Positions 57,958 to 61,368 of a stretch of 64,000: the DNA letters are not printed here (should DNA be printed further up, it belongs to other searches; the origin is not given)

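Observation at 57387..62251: AT-rich defense island: XRE + ImmA/IrrE controller pair directly upstream of a single-chain Type IIG RM enzyme whose stop overlaps the start of a 2-TM protein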

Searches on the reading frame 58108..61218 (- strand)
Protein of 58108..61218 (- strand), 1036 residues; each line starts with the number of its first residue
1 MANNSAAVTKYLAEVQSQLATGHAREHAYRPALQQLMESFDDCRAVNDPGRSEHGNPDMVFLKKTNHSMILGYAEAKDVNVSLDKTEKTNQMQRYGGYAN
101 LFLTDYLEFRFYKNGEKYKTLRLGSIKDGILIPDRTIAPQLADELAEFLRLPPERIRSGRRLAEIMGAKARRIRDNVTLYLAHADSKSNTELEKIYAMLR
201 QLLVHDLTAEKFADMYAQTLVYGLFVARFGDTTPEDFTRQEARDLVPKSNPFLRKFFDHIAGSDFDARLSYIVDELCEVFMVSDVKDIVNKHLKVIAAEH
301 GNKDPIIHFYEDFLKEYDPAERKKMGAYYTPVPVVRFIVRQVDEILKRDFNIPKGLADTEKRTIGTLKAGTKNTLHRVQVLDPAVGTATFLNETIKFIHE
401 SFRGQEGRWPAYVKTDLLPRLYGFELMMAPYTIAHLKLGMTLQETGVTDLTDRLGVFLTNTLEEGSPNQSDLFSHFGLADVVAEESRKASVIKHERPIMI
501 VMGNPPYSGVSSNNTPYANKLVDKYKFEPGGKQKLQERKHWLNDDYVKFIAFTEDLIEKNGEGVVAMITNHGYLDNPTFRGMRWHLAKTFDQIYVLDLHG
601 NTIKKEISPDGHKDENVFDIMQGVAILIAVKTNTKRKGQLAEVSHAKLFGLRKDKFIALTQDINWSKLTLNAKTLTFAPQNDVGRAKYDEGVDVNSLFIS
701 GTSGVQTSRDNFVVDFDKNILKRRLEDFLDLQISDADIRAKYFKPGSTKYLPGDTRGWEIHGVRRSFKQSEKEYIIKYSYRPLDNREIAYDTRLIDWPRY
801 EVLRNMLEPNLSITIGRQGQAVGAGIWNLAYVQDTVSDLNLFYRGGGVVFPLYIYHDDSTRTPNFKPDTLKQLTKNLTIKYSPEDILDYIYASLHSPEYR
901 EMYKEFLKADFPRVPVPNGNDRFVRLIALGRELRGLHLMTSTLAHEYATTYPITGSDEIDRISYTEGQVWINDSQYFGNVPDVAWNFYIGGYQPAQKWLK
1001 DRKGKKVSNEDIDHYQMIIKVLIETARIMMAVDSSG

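Call 3: search_protein_families(library=pfam, proteins=[window:58108-61218:-], max_evalue=0.01)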
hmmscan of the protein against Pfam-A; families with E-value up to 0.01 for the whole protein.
window:58108-61218:- (1036 aa): 4 families
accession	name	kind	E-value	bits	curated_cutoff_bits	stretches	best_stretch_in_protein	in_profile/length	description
PF18135.7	Type_ISP_C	-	2.6e-79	267.2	25.9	1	697-1029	2-340/342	Type ISP C-terminal specificity domain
PF02384.22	N6_Mtase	-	2.1e-12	47.5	20.4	1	303-573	3-187/311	N-6 DNA Methylase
PF07669.17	Eco57I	-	0.00023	21.7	25.3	1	494-597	71-164/171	Eco57I restriction-modification methylase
PF20473.4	MmeI_Mtase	-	0.0014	18.3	27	1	372-518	15-156/259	MmeI, DNA-methyltransferase domain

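Call 4: search_protein_families(library=padloc, proteins=[window:58108-61218:-], max_evalue=0.01)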
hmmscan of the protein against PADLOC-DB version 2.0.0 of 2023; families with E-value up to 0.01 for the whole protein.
window:58108-61218:- (1036 aa): 19 families
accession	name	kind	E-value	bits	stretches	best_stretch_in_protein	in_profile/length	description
PDLC03610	REase_MTase_IIG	-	4.4e-267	887.3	2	532-1029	552-1065/1096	Type IIG restriction enzyme-methyltransferase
PDLC03631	REase_MTase_IIG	-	9.4e-113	376.1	1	10-1006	6-990/1086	Type IIG restriction enzyme-methyltransferase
PDLC03051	REase_MTase_I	-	1e-50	170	1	303-1001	842-1537/1591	Type I restriction enzyme-methyltransferase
PDLC03597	REase_MTase_IIG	-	2.6e-50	169.1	1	286-943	841-1510/1646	Type IIG restriction enzyme-methyltransferase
PDLC03621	REase_MTase_IIG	-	3.7e-37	125.9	1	299-1012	276-970/1024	Type IIG restriction enzyme-methyltransferase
PDLC04134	mad2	-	4.6e-09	33.6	1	54-606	39-433/492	mads_2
PDLC03025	MTase_I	-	3e-07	27.5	1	285-347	122-183/569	Type I methyltransferase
PDLC03021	MTase_I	-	4.5e-07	27.1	1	286-344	126-182/491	Type I methyltransferase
PDLC03627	REase_MTase_IIG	-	3.6e-06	23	1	315-396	339-426/1136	Type IIG restriction enzyme-methyltransferase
PDLC03313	MTase_II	-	0.00011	18.9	1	373-600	45-234/563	Type II methyltransferase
PDLC03629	REase_MTase_IIG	-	0.00024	17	1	320-402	376-460/1182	Type IIG restriction enzyme-methyltransferase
PDLC03267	MTase_II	-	0.0008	16.4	0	499-729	108-318/539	Type II methyltransferase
PDLC03338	MTase_II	-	0.00085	16.1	0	378-428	156-203/604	Type II methyltransferase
PDLC03035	MTase_I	-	0.0012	15.4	1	291-340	140-189/653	Type I methyltransferase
PDLC03031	MTase_I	-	0.0012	15.2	1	300-349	159-208/834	Type I methyltransferase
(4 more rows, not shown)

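Call 5: search_protein_families(library=ncbifam, proteins=[window:58108-61218:-], max_evalue=0.01)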
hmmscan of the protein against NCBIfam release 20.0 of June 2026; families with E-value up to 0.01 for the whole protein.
window:58108-61218:- (1036 aa): 1 family
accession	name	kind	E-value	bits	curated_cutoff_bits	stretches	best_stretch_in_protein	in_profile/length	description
NF047738.1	antiphage_MADS2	equivalog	0.002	16.5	720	0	378-589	333-535/654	methylation-associated defense system DNA methyltransferase MAD2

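Call 10: find_encoding_contigs(protein=window:58108-61218:-, flank=10000, max_places=8)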
Protein window:58108-61218:- (1036 aa): 4 contigs read that carry it; 3 places shown.
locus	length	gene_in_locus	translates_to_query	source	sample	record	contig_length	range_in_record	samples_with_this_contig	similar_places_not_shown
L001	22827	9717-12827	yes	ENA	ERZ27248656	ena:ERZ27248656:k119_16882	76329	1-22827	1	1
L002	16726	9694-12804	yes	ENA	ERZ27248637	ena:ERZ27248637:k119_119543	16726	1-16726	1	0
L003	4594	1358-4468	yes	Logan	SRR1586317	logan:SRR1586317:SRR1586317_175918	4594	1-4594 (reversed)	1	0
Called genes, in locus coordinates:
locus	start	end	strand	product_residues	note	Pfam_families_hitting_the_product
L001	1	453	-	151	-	?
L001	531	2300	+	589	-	PF09972:DUF2207, PF20990:DUF2207_C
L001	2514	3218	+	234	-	PF00005:ABC_tran, PF13304:AAA_21 (faint)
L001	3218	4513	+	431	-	PF12704:MacB_PCD, PF02687:FtsX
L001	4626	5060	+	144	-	PF01471:PG_binding_1 (weak)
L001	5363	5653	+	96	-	-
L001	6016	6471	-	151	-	-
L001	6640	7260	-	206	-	-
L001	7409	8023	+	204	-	PF05239:PRC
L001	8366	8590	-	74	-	PF09954:DUF2188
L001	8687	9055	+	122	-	PF13560:HTH_31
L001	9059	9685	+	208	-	PF06114:Peptidase_M78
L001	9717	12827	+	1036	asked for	PF02384:N6_Mtase, PF18135:Type_ISP_C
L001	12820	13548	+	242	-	-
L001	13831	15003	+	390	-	PF07690:MFS_1, PF12832:MFS_1_like (faint)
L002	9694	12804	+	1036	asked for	PF02384:N6_Mtase, PF18135:Type_ISP_C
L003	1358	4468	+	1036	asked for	PF02384:N6_Mtase, PF18135:Type_ISP_C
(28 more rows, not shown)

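Call 16: find_homologous_proteins(query=window:58108-61218:-, max_evalue=1e-20)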
Query window:58108-61218:- (1036 aa): 6332 proteins with E <= 1e-20 among 8000 candidates; the best 120 are listed.
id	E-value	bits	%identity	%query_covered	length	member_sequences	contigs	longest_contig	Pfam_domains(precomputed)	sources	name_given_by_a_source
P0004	0.0e+0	2310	100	97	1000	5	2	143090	PF18135.8,PF02384.23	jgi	-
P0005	0.0e+0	1516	65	99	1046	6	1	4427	PF18135.8,PF02384.23,PF07669.18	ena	-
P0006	0.0e+0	1485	65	100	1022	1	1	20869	PF18135.8,PF02384.23,PF07669.18,PF20473.5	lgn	-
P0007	0.0e+0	1480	63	99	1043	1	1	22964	PF18135.8,PF02384.23,PF07669.18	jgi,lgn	jgi:predicted helicase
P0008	0.0e+0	1411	60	99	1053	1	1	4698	PF18135.8,PF02384.23,PF07669.18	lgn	-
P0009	0.0e+0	1410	60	99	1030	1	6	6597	PF18135.8,PF02384.23,PF07669.18,PF20473.5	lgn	-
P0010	0.0e+0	1405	61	99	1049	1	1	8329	PF18135.8,PF02384.23,PF07669.18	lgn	-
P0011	0.0e+0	1397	60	100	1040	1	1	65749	PF18135.8,PF02384.23,PF07669.18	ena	-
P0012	0.0e+0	1394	61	99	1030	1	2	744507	PF18135.8,PF02384.23,PF07669.18,PF20473.5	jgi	jgi:predicted helicase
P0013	0.0e+0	1390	61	99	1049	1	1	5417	PF18135.8,PF02384.23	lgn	-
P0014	0.0e+0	1385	59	100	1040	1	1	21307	PF18135.8,PF02384.23,PF07669.18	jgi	-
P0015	0.0e+0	1384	60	99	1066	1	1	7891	PF18135.8,PF02384.23,PF07669.18,PF20473.5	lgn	-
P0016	0.0e+0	1374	60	99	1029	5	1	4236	PF18135.8,PF02384.23,PF07669.18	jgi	jgi:predicted helicase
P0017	0.0e+0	1374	60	99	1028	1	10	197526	PF18135.8,PF02384.23,PF07669.18,PF20473.5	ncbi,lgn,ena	-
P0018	0.0e+0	1371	59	99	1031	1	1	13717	PF18135.8,PF02384.23,PF07669.18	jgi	-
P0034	0.0e+0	1341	60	99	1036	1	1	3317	PF18135.8,PF02384.23,PF07669.18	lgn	-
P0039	0.0e+0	1334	58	100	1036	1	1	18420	PF18135.8,PF02384.23,PF07669.18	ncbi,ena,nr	ncbi:MAG TPA: type ISP restriction/modification enzyme [Candidatus Acidoferrum sp.]|nr:type ISP rest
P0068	0.0e+0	1299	57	99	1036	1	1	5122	PF18135.8,PF02384.23,PF07669.18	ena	-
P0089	0.0e+0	1278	57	99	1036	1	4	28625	PF18135.8,PF02384.23,PF07669.18,PF20473.5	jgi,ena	-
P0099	0.0e+0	1270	57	99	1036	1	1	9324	PF18135.8,PF02384.23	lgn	-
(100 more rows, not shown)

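Call 33: find_related_loci(query=A3, collection=metagenome_contigs, flank=6000)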
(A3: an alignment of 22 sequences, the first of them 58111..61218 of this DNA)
Query A3 (1036 aa) in metagenome_contigs; peptide patterns used: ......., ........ (x = any residue, [..] = any of these).
600 stretches matched a pattern (row limit reached: there are more); 476 encode a relative of the query (tblastn E <= 1e-3); the best 80 are kept; 80 distinct loci.
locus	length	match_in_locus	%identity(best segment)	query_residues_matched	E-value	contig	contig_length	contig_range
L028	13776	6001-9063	58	7-1036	0e+0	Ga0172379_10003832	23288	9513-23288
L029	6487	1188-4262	57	7-1034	0e+0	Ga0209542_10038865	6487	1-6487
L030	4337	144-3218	55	6-1029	0e+0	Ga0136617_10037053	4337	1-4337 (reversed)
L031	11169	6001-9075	55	1-1032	0e+0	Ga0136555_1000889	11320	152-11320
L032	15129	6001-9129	55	6-1032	0e+0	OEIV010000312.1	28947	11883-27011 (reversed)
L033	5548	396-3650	53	2-1029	0e+0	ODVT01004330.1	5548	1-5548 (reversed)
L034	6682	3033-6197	52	1-1033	0e+0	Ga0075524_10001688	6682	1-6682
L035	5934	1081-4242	53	1-1034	0e+0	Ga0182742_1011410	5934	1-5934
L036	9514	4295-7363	54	5-1032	0e+0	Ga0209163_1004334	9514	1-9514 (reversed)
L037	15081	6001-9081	52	8-1033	0e+0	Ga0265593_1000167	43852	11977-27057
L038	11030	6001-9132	52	6-1029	0e+0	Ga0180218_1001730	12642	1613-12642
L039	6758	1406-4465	55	8-1032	0e+0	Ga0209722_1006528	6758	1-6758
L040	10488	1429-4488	55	8-1032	0e+0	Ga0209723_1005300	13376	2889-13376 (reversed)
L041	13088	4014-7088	54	5-1032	0e+0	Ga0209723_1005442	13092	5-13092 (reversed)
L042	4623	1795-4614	59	6-941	0e+0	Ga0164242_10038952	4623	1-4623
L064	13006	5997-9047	49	10-1033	0e+0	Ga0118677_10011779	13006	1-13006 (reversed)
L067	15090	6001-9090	51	11-1033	0e+0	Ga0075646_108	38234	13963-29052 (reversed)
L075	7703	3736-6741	49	8-1036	0e+0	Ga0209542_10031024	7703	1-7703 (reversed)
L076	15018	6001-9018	49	5-1033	0e+0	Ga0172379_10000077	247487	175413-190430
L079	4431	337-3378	48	1-1035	0e+0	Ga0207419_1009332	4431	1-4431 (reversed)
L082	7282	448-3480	48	11-1035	0e+0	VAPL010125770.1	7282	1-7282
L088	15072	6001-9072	47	1-1033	0e+0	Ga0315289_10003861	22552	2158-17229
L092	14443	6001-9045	49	5-1033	0e+0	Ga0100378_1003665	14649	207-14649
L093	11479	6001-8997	49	11-1035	0e+0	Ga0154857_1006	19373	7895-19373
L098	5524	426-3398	48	9-1034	0e+0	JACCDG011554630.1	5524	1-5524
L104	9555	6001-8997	48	11-1033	0e+0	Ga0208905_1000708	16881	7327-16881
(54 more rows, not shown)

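Call 42: search_protein_families(library=pfam, alignment_id=A4, max_evalue=0.001)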
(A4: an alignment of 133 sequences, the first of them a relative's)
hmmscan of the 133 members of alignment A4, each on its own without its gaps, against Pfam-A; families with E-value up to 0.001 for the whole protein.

A. member 1, L028:3442-5742:- (766 aa): 0 families

B. families by the number of members that match (of 133 scanned): 118 families (the first 25 are shown)
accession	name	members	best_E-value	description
PF00239.26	Resolvase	5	6.4e-23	Resolvase, N terminal domain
PF07508.19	Recombinase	4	1.9e-15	Recombinase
PF13408.12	Zn_ribbon_recom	4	1.2e-07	Recombinase zinc beta ribbon domain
PF02654.20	CobS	3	1.1e-54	Cobalamin-5-phosphate synthase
PF08843.17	AbiEii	3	9.1e-36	Nucleotidyl transferase AbiEii toxin, Type IV TA system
PF20990.2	DUF2207_C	3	6.9e-35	Predicted membrane protein (DUF2207) C-terminal domain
PF01381.28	HTH_3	3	3.8e-17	Helix-turn-helix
PF13604.12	AAA_30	3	2.6e-14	AAA domain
PF13443.12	HTH_26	3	2.8e-13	Cro/C1-type HTH DNA-binding domain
PF12844.13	HTH_19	3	1.2e-12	Helix-turn-helix domain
PF13560.12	HTH_31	3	1.5e-12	Helix-turn-helix domain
PF03073.20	TspO_MBR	2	5.4e-54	TspO/MBR family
PF02283.22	CobU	2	2e-53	Cobinamide kinase / cobinamide phosphate guanyltransferase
PF04471.18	Mrr_cat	2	1.2e-29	Restriction endonuclease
PF00270.35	DEAD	2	7.3e-24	DEAD/DEAH box helicase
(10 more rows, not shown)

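Call 52: search_solved_structures(query=window:58108-61218:-, max_evalue=0.001)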
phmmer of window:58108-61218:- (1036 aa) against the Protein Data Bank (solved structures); distinct sequences matched with E-value up to 0.001: 3.
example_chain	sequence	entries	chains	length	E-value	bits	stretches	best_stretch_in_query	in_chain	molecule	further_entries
4xqk_A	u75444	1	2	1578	2.3e-44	154.9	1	303-1002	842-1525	LlaBIII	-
7lo5_A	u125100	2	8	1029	1.1e-39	139.4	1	298-958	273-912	Site-specific DNA-methyltransferase (adenine-specific)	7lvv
5ffj_A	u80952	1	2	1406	3.1e-28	101.5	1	303-1006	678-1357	Endonuclease and methylase LlaGI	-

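Call 68: search_protein_families(library=pfam, alignment_id=A6, max_evalue=0.001)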
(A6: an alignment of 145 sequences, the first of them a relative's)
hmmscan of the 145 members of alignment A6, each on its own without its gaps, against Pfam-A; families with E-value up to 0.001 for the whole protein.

A. member 1, L028:9087-9767:+ (226 aa): 0 families

B. families by the number of members that match (of 145 scanned): 121 families (the first 25 are shown)
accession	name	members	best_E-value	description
PF13304.12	AAA_21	9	3.5e-31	AAA domain, putative AbiEii toxin, Type IV TA system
PF13175.12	AAA_15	7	8.8e-24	AAA ATPase domain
PF02463.25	SMC_N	7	2.9e-16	RecF/RecN/SMC N terminal domain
PF02601.20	Exonuc_VII_L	3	9.1e-62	Exonuclease VII, large subunit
PF11074.14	DUF2779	3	2.2e-40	Domain of unknown function(DUF2779)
PF13742.12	tRNA_anti_2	3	6.2e-15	OB-fold nucleic acid binding domain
PF12686.12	DUF3800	3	7.6e-15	Protein of unknown function (DUF3800)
PF13476.12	AAA_23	3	5.4e-13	AAA domain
PF01844.29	HNH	3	1.7e-09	HNH endonuclease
PF13555.12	AAA_29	3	9e-06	P-loop containing region of AAA domain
PF13310.11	Virulence_RhuM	2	5.1e-100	Virulence protein RhuM family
PF03235.19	GmrSD_N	2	1.1e-33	GmrSD restriction endonuclease, N-terminal domain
PF13166.12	AAA_13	2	4.1e-28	AAA domain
PF04326.19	SLFN_AlbA_2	2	3e-19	Schlafen, AlbA_2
PF01935.23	DUF87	2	9.7e-16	Helicase HerA, central domain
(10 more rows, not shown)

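Call 71: predict_structure(alignment_id=A3)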
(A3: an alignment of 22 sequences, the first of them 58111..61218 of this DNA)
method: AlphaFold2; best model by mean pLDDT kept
length: 1036 residues; sequences in the alignment: 22
mean_pLDDT: 80.6   pTM: 0.66
mean pLDDT of the five models: 80.6, 76.2, 73.2, 68.9, 62.0
residues with pLDDT >= 90: 245; 70-90: 584; 50-70: 173; < 50: 34
segments of 3 or more residues with pLDDT < 50: 51-54, 459-473, 819-826
pLDDT, mean of each block of 10 residues (from residue 1): 76 86 69 90 77 63 87 87 85 79 92 90 85 86 91 86 91 89 75 75 66 84 85 74 73 71 72 87 85 64 74 81 59 91 95 91 63 79 69 90 83 88 63 75 80 60 44 55 67 80 70 69 81 67 82 88 91 81 91 88 61 77 87 88 91 89 89 77 83 91 76 86 90 89 70 77 78 78 87 74 82 74 52 87 74 91 95 94 96 89 77 90 93 93 84 77 88 84 83 85 86 91 92 70
secondary structure, 60 per line:
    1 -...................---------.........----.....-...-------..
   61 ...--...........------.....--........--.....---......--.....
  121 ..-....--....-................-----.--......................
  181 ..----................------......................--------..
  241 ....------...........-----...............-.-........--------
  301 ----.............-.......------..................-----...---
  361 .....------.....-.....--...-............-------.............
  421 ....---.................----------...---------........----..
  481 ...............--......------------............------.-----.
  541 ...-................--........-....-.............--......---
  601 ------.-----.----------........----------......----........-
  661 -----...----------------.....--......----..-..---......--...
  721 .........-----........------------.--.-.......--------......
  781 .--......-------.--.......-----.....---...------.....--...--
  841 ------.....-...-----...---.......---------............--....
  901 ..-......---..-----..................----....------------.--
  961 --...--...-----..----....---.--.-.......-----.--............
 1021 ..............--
elements in order (helices of 4 or more, strands of 3 or more residues): H2-20 H30-38 E43-47 E59-63 E66-76 H83-87 H90-97 E100-104 E108-113 E116-122 E124-127 E130-133 H135-150 H159-182 H187-202 H209-230 H239-244 H251-261 H267-281 H285-292 H305-317 H319-325 H332-349 E361-365 E372-376 E378-382 H389-400 H408-420 E421-424 H428-444 E455-457 H467-474 H479-495 E498-503 H516-526 H540-543 H545-560 E563-570 H572-575 H577-589 E592-597 E624-631 E642-647 H652-659 E666-668 H685-689 H694-697 H710-713 H718-729 H735-742 H760-766 E775-781 E784-789 H800-806 E812-816 E829-833 E836-838 E847-851 E853-855 E861-863 H867-873 H883-894 H897-902 H904-909 H920-937 H942-945 E963-965 E968-970 H982-985 H994-1000 H1009-1034
